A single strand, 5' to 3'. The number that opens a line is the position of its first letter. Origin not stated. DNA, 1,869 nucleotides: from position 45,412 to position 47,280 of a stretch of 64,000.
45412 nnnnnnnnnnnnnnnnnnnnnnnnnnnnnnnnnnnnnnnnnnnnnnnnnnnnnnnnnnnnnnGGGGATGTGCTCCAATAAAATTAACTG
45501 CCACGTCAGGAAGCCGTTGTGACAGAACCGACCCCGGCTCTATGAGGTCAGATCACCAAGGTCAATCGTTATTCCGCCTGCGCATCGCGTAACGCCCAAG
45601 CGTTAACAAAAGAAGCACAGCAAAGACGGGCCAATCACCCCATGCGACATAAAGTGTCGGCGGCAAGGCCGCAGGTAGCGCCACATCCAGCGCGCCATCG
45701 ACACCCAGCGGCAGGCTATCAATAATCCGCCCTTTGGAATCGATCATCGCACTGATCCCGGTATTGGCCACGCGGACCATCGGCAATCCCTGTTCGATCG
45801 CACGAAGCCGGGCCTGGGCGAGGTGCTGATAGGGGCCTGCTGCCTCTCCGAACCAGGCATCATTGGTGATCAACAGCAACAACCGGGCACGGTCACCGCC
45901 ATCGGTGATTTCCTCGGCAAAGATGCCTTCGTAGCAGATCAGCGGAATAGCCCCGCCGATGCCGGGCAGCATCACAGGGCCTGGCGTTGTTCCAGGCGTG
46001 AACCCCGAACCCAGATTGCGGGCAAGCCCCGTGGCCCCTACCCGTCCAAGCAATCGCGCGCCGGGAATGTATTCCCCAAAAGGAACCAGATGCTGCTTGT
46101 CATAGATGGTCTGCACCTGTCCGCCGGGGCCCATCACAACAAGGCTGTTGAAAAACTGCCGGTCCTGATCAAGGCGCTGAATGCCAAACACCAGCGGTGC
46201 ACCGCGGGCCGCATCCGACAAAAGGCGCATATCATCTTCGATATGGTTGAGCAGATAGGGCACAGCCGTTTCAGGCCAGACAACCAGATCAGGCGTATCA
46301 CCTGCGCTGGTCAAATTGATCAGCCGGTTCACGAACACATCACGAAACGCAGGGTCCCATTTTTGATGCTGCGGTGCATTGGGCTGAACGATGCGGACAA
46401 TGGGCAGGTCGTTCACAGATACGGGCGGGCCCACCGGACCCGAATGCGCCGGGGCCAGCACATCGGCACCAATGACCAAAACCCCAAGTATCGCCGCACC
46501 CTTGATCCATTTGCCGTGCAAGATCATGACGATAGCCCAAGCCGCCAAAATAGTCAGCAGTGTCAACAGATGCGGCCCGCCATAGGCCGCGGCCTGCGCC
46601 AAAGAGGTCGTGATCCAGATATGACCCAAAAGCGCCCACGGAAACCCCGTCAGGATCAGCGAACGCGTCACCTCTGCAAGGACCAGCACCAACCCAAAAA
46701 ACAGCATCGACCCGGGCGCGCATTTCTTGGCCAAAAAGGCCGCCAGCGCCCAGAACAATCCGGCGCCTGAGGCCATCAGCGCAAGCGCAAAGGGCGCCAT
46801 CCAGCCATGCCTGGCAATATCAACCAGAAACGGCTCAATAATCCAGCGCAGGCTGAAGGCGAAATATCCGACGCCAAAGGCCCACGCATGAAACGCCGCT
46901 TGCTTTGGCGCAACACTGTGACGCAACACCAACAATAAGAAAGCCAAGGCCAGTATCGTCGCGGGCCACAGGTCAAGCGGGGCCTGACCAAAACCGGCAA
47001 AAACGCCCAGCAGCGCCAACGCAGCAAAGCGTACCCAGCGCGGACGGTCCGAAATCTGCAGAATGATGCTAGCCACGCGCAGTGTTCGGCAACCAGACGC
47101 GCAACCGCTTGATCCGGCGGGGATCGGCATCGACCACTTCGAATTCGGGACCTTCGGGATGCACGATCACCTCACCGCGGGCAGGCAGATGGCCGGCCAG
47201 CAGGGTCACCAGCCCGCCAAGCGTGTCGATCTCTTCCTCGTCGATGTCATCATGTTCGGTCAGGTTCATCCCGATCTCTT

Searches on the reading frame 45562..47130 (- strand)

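Call 86: search_protein_families(library=pfam, proteins=[window:45562-47130:-], max_evalue=0.00001)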
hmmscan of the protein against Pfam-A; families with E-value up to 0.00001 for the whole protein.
window:45562-47130:- (522 aa): 2 families
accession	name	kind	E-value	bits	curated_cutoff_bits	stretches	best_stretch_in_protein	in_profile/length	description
PF20154.4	LNT_N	-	2.8e-24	86.5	27.1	1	42-198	2-158/159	Apolipoprotein N-acyltransferase N-terminal domain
PF00795.27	CN_hydrolase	-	7.5e-23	81.6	23.2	1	279-484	32-245/256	Carbon-nitrogen hydrolase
